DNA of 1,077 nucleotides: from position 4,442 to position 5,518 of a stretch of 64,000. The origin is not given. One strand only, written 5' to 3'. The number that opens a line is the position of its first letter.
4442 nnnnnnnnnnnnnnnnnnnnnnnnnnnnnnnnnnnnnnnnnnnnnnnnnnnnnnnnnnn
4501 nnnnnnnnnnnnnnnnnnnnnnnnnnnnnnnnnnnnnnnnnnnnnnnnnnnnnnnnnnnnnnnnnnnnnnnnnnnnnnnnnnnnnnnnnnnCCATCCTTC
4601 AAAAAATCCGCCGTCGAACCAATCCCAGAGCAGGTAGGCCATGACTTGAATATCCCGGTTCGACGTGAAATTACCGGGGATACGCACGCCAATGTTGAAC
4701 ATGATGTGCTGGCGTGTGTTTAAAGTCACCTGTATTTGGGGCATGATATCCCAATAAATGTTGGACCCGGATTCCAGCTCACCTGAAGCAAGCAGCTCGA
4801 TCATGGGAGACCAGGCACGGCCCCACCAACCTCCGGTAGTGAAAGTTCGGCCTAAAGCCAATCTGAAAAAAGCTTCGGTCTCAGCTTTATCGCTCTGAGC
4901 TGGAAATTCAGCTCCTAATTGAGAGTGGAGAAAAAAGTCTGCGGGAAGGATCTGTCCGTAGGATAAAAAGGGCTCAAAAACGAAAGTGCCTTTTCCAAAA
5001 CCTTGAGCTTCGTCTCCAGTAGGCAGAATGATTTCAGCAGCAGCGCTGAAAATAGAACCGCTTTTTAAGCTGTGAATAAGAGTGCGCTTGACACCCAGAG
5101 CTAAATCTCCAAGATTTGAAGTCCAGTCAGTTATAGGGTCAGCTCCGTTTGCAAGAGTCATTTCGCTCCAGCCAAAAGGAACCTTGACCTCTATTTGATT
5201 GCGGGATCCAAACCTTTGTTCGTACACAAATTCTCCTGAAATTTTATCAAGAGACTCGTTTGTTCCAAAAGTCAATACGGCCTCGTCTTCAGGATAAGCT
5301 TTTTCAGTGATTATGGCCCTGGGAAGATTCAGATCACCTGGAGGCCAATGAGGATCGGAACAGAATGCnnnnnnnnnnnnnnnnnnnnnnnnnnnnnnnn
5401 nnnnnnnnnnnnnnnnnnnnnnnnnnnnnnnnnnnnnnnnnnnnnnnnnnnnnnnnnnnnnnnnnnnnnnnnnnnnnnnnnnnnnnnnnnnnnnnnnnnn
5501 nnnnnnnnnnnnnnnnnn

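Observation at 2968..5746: Cytochrome c fused to a putative outer-membrane beta-barrel, coupled to a pentaheme cytochrome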

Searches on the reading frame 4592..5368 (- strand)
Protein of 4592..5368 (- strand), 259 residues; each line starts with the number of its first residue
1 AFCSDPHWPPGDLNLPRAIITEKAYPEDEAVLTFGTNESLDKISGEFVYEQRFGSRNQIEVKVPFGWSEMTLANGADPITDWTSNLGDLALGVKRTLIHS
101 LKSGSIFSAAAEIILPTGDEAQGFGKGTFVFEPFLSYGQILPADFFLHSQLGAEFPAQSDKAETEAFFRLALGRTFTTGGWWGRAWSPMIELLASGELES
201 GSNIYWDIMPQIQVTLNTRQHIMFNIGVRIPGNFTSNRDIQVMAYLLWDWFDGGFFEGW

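Call 76: search_protein_representatives(protein=window:4592-5368:-)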
Query: 259 residues. Proteins with E-value up to 0.001 (for the whole library): 697; up to 1e-10: 435; up to 1e-30: 91. The best 150 are listed.
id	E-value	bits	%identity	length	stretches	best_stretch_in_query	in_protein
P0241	2.8e-100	351.9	61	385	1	2-259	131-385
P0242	3.6e-97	341.7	59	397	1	2-259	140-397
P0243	6.9e-78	278.4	55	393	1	2-259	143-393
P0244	4.2e-70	252.9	47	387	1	2-259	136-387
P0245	6.4e-70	252.3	68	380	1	2-165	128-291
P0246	1.2e-68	248.2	53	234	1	20-259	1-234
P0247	1.6e-67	244.4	53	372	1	2-236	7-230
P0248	2.3e-66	240.6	48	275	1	2-259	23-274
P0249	2.2e-64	234.2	46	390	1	2-259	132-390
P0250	1.1e-63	231.8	45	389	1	2-259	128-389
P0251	2.5e-62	227.4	44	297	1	1-259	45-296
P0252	3.8e-62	226.8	45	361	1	2-259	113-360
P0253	5.2e-62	226.4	48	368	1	2-259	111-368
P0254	1.9e-61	224.5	45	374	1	2-259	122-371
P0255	1.9e-60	221.2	43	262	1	1-259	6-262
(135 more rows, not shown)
